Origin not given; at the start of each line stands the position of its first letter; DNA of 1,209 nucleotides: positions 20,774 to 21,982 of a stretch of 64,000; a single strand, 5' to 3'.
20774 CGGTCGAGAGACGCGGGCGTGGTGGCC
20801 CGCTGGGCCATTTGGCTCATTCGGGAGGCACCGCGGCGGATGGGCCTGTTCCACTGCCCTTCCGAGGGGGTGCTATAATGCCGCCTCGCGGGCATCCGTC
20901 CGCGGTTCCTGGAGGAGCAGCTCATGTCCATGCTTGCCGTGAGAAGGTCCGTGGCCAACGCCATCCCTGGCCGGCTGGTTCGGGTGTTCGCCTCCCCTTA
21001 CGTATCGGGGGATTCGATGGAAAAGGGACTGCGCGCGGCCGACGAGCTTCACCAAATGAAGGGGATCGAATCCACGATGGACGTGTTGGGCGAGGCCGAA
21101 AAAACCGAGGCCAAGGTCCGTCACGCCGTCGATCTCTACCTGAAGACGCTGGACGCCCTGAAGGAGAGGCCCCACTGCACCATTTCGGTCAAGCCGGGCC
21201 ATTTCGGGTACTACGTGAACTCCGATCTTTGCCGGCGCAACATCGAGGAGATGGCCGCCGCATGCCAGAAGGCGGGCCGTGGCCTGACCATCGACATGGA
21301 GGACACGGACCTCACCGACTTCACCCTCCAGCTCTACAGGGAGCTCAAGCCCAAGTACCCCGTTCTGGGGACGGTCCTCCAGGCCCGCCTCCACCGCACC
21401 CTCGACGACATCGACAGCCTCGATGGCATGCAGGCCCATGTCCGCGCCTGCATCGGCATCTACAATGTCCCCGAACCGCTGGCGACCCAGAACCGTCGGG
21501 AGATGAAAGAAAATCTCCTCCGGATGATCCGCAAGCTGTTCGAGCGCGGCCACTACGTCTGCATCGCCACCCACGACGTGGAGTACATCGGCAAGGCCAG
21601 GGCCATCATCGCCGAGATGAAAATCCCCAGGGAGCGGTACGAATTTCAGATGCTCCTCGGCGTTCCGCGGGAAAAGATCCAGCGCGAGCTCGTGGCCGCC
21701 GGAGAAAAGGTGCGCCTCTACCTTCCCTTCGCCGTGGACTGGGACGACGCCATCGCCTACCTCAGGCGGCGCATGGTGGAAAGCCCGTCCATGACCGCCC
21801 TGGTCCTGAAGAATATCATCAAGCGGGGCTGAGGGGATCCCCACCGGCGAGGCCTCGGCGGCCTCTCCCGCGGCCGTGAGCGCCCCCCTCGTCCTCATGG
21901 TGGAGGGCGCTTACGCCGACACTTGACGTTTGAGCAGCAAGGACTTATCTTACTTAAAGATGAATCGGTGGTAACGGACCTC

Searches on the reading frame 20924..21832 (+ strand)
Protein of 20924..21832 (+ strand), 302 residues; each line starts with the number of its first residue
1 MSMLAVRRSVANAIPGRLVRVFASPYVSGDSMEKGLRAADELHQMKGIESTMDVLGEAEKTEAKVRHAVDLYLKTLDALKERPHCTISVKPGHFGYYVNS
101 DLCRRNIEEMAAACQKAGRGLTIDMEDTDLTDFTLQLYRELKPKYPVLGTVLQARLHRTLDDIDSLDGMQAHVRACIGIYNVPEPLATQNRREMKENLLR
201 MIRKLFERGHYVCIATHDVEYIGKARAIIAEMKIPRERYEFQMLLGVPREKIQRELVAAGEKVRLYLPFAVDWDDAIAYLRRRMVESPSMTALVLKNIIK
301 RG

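Call 11: search_protein_families(library=pfam, proteins=[window:20924-21832:+])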
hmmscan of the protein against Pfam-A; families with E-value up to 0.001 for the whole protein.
window:20924-21832:+ (302 aa): 1 family
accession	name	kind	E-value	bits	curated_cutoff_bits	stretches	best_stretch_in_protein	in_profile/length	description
PF01619.24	Pro_dh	-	9.9e-29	101.2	27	2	41-168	7-134/278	Proline dehydrogenase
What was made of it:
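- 20924..21832 (+): Upstream gene: proline dehydrogenase (Pro_dh, 302 aa). It is the constant upstream neighbour of the RNA in all four homologues, and no terminator-like site separates the two. Pfam PF01619, E=1e-28 (call 11).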

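Call 25: find_homologous_proteins(query=window:20924-21832:+, max_evalue=1e-40)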
Query window:20924-21832:+ (302 aa): 754 proteins with E <= 1e-40 among 3963 candidates; the best 120 are listed.
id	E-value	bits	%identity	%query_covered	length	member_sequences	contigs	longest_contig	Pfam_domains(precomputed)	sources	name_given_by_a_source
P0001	6.4e-195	664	98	100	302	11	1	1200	PF01619.25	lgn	-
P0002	1.6e-157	541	77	100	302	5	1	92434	PF01619.25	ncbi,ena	-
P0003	5.1e-156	536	77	100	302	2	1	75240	PF01619.25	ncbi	-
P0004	1.5e-150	518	74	100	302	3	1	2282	PF01619.25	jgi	jgi:proline dehydrogenase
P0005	3.9e-150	517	74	100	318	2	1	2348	PF01619.25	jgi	jgi:proline dehydrogenase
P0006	1.6e-148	512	74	100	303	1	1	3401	PF01619.25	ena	-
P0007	2.4e-148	511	73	100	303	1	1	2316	PF01619.25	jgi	-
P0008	1.1e-147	509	72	100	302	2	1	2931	PF01619.25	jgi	jgi:proline dehydrogenase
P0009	2.1e-147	508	72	100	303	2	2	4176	PF01619.25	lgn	-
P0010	2.2e-147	508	72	100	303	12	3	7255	PF01619.25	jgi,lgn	jgi:proline dehydrogenase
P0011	3.2e-146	504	73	100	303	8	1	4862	PF01619.25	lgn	-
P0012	5.2e-146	504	72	100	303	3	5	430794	PF01619.25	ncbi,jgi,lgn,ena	ncbi:MAG: proline dehydrogenase family protein [Acidobacteriota bacterium]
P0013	7.4e-146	503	72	100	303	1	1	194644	PF01619.25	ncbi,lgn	-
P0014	1.6e-145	502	73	100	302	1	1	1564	PF01619.25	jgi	jgi:proline dehydrogenase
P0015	1.1e-143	496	72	100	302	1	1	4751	PF01619.25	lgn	-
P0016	3.7e-143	494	70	100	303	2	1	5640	PF01619.25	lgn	-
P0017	7.8e-142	490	71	100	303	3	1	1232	PF01619.25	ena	-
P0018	1.2e-141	489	71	100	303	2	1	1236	PF01619.25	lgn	-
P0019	5.2e-141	487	71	99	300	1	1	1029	PF01619.25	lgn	-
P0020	1.7e-140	485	69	99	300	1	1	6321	PF01619.25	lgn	-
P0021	2.6e-138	478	69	99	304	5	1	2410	PF01619.25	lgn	-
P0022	3.4e-138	478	70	100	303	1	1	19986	PF01619.25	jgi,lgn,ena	-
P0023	3.6e-138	478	70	100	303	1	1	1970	PF01619.25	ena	-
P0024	6.9e-137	474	71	98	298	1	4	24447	PF01619.25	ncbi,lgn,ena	-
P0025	4.4e-136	471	66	99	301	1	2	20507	PF01619.25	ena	-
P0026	7.0e-136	470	68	100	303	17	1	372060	PF01619.25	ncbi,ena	-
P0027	1.6e-135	469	69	100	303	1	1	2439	PF01619.25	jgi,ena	-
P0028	2.7e-135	468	67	99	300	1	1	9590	PF01619.25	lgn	-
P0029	6.0e-135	467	67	99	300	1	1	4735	PF01619.25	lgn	-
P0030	1.5e-134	466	66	100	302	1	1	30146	PF01619.25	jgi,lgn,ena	-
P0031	5.9e-134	464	67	99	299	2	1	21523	PF01619.25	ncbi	-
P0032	1.5e-133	463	66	99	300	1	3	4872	PF01619.25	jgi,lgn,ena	-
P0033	1.8e-133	462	67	99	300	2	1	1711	PF01619.25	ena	-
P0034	2.4e-133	462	67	100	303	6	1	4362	PF01619.25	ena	-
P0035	2.9e-133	462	68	100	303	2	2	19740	PF01619.25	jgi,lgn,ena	-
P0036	4.6e-133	461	69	96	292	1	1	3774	PF01619.25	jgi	-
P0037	1.0e-132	460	67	100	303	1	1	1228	PF01619.25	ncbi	-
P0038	3.3e-132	458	67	99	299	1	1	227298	PF01619.25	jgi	-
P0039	4.9e-132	458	66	100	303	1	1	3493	PF01619.25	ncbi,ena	-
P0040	6.1e-132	457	68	97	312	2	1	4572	PF01619.25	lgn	-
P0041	9.3e-132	457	66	100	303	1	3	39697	PF01619.25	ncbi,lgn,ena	-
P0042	9.6e-132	457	67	99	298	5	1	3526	PF01619.25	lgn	-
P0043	1.1e-131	457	66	99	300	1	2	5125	PF01619.25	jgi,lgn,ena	-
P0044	1.4e-131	456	66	100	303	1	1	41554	PF01619.25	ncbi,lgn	-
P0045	2.1e-131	456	67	99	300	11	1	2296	PF01619.25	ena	-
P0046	2.4e-131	455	66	100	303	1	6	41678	PF01619.25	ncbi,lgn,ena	-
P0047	1.2e-129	450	67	99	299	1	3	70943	PF01619.25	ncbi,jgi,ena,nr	ncbi:MAG TPA: proline dehydrogenase family protein [Rectinemataceae bacterium]|nr:proline dehydrogen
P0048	2.0e-129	449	66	100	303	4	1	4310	PF01619.25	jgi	-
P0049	2.2e-129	449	66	99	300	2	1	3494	PF01619.25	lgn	-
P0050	2.2e-129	449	65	99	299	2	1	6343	PF01619.25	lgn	-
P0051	2.7e-129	449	65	100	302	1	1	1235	PF01619.25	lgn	-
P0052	2.7e-128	445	66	98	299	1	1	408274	PF01619.25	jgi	-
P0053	1.4e-127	443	66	97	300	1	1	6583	PF01619.25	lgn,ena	-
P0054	4.8e-126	438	65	99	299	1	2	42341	PF01619.25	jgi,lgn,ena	-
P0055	1.6e-124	433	64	99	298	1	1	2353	PF01619.25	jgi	jgi:proline dehydrogenase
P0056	9.0e-124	431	64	99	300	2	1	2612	PF01619.25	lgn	-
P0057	4.9e-123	428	62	99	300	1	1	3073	PF01619.25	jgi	jgi:proline dehydrogenase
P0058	7.0e-123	428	64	99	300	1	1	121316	PF01619.25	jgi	-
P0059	4.0e-122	425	62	99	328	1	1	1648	PF01619.25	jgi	jgi:proline dehydrogenase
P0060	4.0e-120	419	63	99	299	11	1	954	PF01619.25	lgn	-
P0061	1.3e-119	417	61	99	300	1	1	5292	PF01619.25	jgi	jgi:proline dehydrogenase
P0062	6.5e-117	408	62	96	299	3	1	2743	PF01619.25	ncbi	-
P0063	7.5e-117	408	60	97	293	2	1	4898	PF01619.25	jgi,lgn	jgi:proline dehydrogenase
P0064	1.1e-116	407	61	99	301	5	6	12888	PF01619.25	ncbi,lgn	ncbi:MAG: proline dehydrogenase family protein [Acidobacteriota bacterium]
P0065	8.2e-115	401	61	99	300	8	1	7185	PF01619.25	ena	-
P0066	2.7e-114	399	60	99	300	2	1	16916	PF01619.25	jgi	jgi:proline dehydrogenase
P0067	2.8e-114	399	59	99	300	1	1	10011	PF01619.25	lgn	-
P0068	2.0e-113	397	60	99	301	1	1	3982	PF01619.25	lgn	-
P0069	3.6e-113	396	60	99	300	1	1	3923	PF01619.25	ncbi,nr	ncbi:MAG: proline dehydrogenase family protein [Acidobacteria bacterium]|nr:proline dehydrogenase fa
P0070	9.9e-112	391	59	99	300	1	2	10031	PF01619.25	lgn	-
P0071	2.4e-111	390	58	99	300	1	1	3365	PF01619.25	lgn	-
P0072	1.1e-110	388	58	99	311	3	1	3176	PF01619.25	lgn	-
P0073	1.9e-109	384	58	99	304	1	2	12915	PF01619.25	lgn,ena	-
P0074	3.3e-109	383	58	99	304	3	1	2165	PF01619.25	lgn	-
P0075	3.6e-100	353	65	82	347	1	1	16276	PF01619.25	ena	-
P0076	7.1e-95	336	54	98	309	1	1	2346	PF01619.25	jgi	jgi:proline dehydrogenase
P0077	5.9e-93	329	53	99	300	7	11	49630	PF01619.25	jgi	jgi:proline dehydrogenase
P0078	1.7e-90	321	50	97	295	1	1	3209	PF01619.25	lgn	-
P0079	3.7e-89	317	51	99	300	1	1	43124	PF01619.25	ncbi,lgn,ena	-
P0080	7.5e-87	309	51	98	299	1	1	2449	PF01619.25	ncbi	-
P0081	1.3e-86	309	51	98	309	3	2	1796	PF01619.25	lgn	-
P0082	1.3e-85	305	50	97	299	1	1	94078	PF01619.25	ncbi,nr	ncbi:MAG: proline dehydrogenase family protein [Deltaproteobacteria bacterium]|nr:proline dehydrogen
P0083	1.1e-84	302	49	97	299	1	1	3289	PF01619.25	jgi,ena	-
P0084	2.9e-84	301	48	99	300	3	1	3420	PF01619.25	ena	-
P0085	3.7e-84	301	48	99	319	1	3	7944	PF01619.25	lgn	-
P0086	2.2e-83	298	51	96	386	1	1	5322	PF01619.25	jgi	jgi:proline dehydrogenase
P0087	3.8e-83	297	51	94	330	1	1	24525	PF01619.25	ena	-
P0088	1.3e-82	296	51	95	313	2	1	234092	PF01619.25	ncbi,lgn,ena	-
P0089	1.9e-82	295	49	99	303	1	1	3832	PF01619.25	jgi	jgi:proline dehydrogenase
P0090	7.0e-82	293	48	99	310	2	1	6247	PF01619.25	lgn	-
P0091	8.3e-82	293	49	98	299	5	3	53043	PF01619.25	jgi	jgi:proline dehydrogenase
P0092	4.0e-81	291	46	99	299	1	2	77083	PF01619.25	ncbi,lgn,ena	-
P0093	4.1e-81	291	50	98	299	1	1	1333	PF01619.25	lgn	-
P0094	5.7e-79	284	47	95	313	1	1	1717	PF01619.25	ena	-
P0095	4.3e-78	281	46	99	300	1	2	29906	PF01619.25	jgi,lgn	jgi:proline dehydrogenase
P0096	1.8e-77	279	48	95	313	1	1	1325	PF01619.25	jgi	jgi:proline dehydrogenase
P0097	6.6e-76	274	44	97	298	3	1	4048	PF01619.25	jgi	-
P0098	8.6e-76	273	46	96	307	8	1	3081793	PF01619.25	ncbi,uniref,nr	ncbi:MAG: proline dehydrogenase family protein [Candidatus Heimdallarchaeum aukensis]|uniref:Proline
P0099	1.4e-75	272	46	97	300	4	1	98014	PF01619.25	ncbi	ncbi:MAG: proline dehydrogenase family protein [Candidatus Heimdallarchaeota archaeon]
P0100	6.5e-75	270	43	97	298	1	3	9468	PF01619.25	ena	-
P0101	2.0e-74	269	46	99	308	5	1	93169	PF01619.25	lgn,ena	-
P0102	2.0e-74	269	43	98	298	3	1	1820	PF01619.25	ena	-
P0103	4.9e-74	267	44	99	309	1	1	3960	PF01619.25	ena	-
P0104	5.6e-74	267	43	98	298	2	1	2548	PF01619.25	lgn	-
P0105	6.1e-74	267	43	98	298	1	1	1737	PF01619.25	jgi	jgi:proline dehydrogenase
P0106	1.1e-73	266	42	99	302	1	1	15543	PF01619.25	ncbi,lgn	-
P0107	2.2e-73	265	49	88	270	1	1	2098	PF01619.25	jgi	-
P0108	2.5e-73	265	42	99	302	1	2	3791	PF01619.25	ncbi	-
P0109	5.6e-73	264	43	97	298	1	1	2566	PF01619.25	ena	-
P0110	6.1e-73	264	42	97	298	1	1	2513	PF01619.25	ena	-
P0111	6.7e-73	264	43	99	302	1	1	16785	PF01619.25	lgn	-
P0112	8.3e-73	263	41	98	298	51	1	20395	PF01619.25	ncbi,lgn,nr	ncbi:MAG: proline dehydrogenase [Holophagaceae bacterium]|nr:proline dehydrogenase [Holophagaceae ba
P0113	1.4e-72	263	45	98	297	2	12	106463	PF01619.25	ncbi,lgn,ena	-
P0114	1.5e-72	262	41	99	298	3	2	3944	PF01619.25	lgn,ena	-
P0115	1.6e-72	262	42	97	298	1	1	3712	PF01619.25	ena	-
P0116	1.6e-72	262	42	98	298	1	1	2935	PF01619.25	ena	-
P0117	2.1e-72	262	46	98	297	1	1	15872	PF01619.25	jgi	jgi:proline dehydrogenase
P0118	2.1e-72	262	42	98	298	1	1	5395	PF01619.25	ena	-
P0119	2.2e-72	262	42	98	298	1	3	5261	PF01619.25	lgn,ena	-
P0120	2.2e-72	262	42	98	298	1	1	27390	PF01619.25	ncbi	ncbi:MAG: proline dehydrogenase family protein [Vicinamibacteria bacterium]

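Call 26: find_encoding_contigs(protein=P0002, flank=3000, max_places=4)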
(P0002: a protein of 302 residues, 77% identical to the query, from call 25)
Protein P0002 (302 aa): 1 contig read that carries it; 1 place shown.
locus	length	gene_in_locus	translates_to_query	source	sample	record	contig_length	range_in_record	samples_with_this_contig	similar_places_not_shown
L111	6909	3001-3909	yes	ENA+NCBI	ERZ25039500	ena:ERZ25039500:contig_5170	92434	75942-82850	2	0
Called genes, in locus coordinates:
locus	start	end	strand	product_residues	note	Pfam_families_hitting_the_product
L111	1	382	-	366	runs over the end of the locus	PF00266:Aminotran_5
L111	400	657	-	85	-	PF02826:2-Hacid_dh_C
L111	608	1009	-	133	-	PF02826:2-Hacid_dh_C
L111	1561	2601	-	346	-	PF06245:DUF1015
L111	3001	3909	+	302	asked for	PF01619:Pro_dh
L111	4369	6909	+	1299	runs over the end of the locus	PF21910:GH85_C (faint)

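Call 27: find_encoding_contigs(protein=P0003, flank=3000, max_places=4)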
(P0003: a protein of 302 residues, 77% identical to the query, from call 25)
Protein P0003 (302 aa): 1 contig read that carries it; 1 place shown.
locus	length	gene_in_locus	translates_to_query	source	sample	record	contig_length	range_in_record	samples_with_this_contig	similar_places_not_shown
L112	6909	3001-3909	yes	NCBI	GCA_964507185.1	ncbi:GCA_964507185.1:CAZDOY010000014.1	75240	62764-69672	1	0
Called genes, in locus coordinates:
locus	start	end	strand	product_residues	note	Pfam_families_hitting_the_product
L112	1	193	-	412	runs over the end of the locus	PF06245:DUF1015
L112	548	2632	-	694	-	-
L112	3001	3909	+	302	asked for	PF01619:Pro_dh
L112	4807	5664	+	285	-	-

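Call 39: find_encoding_contigs(protein=P0001, flank=1500, max_places=10)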
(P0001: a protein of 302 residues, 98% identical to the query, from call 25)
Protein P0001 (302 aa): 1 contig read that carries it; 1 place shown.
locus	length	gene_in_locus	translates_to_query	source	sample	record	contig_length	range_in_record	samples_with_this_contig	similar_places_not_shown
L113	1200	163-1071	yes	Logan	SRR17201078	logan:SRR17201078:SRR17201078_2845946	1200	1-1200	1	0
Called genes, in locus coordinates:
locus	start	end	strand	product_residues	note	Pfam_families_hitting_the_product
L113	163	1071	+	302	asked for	PF01619:Pro_dh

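Call 40: find_encoding_contigs(protein=window:20924-21832:+, flank=1500, max_places=10)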
Protein window:20924-21832:+ (302 aa): 12 contigs read that carry it; 3 places shown.
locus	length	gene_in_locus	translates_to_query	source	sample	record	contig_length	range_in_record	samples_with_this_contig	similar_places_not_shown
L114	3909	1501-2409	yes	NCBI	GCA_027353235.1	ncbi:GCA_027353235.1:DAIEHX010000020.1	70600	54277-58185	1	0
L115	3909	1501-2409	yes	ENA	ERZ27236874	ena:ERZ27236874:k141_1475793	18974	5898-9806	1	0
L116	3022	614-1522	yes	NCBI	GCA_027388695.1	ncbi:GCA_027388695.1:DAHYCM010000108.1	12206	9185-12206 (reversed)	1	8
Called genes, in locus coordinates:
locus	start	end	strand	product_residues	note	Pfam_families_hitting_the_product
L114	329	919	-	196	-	PF09335:VTT_dom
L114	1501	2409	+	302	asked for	PF01619:Pro_dh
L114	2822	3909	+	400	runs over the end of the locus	PF00557:Peptidase_M24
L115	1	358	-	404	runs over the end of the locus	PF06857:ACP, PF03328:HpcH_HpaI, PF15617:C-C_Bond_Lyase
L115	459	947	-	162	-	PF00694:Aconitase_C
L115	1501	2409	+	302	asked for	PF01619:Pro_dh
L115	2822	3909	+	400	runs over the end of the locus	PF00557:Peptidase_M24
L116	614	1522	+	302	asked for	PF01619:Pro_dh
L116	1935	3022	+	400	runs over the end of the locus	PF00557:Peptidase_M24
